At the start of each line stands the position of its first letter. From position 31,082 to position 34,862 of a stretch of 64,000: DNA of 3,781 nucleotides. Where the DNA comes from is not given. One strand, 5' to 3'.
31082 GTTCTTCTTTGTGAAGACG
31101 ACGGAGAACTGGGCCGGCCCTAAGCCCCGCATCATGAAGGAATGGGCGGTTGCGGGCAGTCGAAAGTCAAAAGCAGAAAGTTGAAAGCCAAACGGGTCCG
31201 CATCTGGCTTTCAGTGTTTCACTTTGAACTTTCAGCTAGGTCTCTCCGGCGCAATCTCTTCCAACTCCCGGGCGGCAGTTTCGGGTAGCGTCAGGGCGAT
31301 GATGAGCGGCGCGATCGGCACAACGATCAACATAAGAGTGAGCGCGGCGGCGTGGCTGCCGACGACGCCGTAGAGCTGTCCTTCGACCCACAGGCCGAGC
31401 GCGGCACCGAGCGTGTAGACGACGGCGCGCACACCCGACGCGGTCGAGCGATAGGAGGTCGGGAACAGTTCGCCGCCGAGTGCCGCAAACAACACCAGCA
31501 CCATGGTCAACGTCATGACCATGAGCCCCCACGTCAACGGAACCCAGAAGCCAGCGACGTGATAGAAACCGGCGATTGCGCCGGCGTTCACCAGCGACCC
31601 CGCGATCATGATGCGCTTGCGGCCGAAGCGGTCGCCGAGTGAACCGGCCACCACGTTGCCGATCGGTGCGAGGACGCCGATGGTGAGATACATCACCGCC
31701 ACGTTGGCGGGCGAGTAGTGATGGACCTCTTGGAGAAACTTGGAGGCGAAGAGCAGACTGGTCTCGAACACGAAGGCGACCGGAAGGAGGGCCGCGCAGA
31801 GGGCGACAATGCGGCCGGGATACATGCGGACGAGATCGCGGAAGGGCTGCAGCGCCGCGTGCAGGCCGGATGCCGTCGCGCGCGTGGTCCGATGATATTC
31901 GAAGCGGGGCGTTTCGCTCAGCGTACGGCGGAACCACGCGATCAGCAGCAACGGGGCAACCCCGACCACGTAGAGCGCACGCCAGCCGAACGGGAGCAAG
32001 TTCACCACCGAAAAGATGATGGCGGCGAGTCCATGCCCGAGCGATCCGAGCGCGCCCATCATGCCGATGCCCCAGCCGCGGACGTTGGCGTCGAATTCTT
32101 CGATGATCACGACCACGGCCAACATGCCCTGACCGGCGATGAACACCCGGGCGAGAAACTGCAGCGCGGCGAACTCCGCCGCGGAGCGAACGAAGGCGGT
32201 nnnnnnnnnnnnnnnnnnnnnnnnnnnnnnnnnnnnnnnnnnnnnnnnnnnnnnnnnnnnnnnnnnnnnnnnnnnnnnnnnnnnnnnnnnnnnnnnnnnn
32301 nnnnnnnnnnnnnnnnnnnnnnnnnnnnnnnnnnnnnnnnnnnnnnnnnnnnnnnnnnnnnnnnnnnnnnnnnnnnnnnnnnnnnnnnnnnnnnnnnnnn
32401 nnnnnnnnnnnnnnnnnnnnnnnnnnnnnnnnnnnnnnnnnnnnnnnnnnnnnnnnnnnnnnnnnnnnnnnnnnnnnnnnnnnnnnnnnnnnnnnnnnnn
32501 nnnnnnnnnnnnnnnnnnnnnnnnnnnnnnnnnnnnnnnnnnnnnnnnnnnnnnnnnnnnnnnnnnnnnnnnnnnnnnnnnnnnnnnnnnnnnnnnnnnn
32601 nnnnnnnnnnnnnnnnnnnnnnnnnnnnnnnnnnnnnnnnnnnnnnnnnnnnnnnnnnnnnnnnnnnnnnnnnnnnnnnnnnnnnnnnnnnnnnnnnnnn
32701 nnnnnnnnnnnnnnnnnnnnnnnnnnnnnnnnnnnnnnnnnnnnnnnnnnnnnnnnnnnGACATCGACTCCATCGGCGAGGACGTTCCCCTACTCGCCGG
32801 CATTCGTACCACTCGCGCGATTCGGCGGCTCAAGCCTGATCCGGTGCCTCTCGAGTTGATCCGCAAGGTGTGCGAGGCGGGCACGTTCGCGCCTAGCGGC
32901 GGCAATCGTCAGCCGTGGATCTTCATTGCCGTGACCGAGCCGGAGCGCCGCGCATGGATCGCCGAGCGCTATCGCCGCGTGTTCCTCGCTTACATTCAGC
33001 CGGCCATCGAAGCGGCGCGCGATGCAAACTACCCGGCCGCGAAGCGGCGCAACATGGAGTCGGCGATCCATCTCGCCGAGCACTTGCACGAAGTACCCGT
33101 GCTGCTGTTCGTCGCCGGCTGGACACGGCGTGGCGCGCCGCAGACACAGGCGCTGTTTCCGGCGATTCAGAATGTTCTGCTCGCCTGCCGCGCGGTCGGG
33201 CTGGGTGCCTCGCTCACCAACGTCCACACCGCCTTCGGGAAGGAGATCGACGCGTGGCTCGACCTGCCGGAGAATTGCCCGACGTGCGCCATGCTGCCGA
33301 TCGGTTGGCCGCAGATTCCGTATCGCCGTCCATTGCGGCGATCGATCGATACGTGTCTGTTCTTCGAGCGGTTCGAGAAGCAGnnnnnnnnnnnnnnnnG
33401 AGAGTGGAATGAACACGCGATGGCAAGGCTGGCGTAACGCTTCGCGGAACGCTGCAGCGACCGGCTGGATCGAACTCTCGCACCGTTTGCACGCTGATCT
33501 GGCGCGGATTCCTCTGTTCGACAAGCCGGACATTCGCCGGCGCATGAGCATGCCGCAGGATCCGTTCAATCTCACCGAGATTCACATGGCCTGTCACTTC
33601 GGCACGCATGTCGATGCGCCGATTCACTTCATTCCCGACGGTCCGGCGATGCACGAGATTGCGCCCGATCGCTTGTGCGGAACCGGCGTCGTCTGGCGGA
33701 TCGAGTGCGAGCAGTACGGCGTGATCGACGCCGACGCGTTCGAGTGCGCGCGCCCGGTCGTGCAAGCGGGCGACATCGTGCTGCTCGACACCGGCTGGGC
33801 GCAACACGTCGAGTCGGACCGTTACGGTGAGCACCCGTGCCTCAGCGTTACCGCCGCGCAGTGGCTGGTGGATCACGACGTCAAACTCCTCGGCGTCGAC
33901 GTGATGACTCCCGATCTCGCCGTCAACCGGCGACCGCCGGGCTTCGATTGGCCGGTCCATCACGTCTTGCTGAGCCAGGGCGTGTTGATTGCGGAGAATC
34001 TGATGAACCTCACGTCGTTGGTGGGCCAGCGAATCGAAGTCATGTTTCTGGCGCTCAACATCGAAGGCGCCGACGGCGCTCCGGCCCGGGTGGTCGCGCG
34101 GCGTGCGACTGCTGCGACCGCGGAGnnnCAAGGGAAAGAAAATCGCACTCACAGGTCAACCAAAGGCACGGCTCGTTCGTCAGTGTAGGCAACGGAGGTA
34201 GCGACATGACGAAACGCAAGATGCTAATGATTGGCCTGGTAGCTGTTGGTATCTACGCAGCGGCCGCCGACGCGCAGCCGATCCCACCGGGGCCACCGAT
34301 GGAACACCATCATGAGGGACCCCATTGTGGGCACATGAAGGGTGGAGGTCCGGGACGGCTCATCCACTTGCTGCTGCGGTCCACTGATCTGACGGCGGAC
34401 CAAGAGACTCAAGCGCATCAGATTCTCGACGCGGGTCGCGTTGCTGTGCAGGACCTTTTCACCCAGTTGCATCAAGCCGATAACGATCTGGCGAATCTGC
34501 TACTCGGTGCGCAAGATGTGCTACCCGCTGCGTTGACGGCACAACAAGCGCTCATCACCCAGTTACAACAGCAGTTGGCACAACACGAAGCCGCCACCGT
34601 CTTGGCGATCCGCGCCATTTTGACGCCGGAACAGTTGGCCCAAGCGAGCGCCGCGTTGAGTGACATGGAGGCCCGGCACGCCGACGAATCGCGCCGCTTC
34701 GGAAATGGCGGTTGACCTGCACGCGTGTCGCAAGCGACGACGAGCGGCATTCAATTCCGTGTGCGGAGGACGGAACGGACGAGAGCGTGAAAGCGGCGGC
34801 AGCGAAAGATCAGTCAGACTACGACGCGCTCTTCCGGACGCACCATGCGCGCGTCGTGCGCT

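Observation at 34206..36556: ECF sigma / zinc-type anti-sigma pair bracketed by two LTXXQ periplasmic proteins with His-rich and Met-rich metal motifs, plus an acidic mini-peptide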

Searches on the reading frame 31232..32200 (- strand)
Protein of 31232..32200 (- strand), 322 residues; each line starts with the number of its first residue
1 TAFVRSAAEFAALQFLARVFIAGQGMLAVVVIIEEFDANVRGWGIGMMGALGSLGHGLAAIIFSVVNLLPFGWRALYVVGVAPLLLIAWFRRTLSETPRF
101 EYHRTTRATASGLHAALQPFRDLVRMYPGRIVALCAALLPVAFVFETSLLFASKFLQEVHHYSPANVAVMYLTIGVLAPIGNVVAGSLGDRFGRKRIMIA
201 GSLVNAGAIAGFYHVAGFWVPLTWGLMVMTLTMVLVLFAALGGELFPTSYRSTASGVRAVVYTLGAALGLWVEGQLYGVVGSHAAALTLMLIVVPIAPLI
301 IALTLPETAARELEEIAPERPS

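Call 44: search_protein_families(library=pfam, proteins=[window:31232-32200:-], max_evalue=0.0001)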
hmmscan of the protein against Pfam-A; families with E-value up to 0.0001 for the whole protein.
window:31232-32200:- (322 aa): 2 families
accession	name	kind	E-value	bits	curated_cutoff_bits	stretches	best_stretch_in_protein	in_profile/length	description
PF07690.21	MFS_1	-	3.3e-29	102.3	33.4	2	9-269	87-346/347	Major Facilitator Superfamily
PF00083.30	Sugar_tr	-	8.3e-09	35.3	22.3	1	151-317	276-449/452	Sugar (and other) transporter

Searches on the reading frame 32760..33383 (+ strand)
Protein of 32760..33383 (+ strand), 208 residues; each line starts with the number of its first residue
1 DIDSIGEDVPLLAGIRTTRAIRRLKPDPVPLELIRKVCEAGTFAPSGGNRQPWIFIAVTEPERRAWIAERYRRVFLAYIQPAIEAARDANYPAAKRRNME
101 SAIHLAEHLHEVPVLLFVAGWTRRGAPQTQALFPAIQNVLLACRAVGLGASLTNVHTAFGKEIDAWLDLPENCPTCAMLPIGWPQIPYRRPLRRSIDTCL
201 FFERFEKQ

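Call 44: search_protein_families(library=pfam, proteins=[window:32760-33383:+], max_evalue=0.0001)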
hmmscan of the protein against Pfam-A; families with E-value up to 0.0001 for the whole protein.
window:32760-33383:+ (208 aa): 1 family
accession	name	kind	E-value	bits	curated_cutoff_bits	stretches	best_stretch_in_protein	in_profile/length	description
PF00881.29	Nitroreductase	-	1.4e-22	81.1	23.5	1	15-183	1-167/167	Nitroreductase family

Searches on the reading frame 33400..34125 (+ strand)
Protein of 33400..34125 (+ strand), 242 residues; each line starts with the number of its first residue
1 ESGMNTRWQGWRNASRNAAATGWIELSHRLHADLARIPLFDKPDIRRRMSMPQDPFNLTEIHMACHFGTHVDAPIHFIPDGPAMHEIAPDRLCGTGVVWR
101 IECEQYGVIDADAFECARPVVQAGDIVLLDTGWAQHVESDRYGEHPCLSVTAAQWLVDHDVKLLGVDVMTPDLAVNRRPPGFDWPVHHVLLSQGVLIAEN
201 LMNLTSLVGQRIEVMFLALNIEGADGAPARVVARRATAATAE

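Call 44: search_protein_families(library=pfam, proteins=[window:33400-34125:+], max_evalue=0.0001)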
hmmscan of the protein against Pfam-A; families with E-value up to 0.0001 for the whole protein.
window:33400-34125:+ (242 aa): 1 family
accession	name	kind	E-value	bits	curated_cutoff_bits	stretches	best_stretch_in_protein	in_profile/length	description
PF04199.19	Cyclase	-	1.6e-29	103.4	23.1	1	24-172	1-141/142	Putative cyclase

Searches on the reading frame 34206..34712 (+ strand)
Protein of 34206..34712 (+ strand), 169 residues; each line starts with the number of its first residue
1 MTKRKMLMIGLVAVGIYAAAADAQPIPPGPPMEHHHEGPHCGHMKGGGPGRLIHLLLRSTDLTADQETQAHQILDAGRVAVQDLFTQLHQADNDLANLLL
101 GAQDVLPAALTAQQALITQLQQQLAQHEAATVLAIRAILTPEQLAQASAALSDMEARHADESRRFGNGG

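Call 4: search_protein_families(library=pfam, proteins=[window:34206-34712:+], max_evalue=0.1)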
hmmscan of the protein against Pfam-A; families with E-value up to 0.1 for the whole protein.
window:34206-34712:+ (169 aa): 3 families
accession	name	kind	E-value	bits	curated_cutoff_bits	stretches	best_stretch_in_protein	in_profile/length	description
PF13801.11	Metal_resist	-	5e-08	33.6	29.2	1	14-143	8-122/125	Heavy-metal resistance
PF07813.17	LTXXQ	-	0.0043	18.2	24.3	1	61-149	14-98/100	LTXXQ motif family protein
PF14779.12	BBS1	-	0.075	12.9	27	1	65-133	111-181/254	Ciliary BBSome complex subunit 1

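Call 5: search_protein_families(library=ncbifam, proteins=[window:34206-34712:+], max_evalue=0.1)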
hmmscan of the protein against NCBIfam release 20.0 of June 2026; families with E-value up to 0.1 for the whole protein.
window:34206-34712:+ (169 aa): 1 family
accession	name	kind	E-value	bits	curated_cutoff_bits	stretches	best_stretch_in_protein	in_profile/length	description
NF009391.0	PRK12750.1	equivalog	0.0047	16.9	148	1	33-147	31-145/170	CpxP family protein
